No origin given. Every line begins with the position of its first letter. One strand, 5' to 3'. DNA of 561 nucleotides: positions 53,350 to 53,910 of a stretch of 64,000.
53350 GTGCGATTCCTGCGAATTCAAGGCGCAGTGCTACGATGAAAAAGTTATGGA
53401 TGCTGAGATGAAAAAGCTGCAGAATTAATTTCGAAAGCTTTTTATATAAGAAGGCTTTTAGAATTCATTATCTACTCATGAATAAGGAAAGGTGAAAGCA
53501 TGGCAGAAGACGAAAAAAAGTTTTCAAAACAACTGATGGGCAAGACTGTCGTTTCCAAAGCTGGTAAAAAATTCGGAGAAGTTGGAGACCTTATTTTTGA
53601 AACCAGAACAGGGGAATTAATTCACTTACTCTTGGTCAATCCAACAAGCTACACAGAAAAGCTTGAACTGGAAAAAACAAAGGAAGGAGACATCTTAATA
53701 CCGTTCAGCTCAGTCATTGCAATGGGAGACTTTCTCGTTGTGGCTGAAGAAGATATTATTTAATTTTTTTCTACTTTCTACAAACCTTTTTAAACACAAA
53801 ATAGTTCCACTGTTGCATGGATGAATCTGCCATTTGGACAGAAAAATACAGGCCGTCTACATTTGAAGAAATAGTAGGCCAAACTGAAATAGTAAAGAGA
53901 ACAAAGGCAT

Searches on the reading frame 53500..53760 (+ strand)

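Call 41: search_protein_families(library=pfam, proteins=[window:53500-53760:+], max_evalue=0.001)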
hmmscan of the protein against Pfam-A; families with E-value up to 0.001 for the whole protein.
window:53500-53760:+ (87 aa): 1 family
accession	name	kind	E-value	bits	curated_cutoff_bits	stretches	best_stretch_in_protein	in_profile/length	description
PF05239.21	PRC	-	4.1e-07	30.4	21.2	1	7-81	4-71/78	PRC-barrel domain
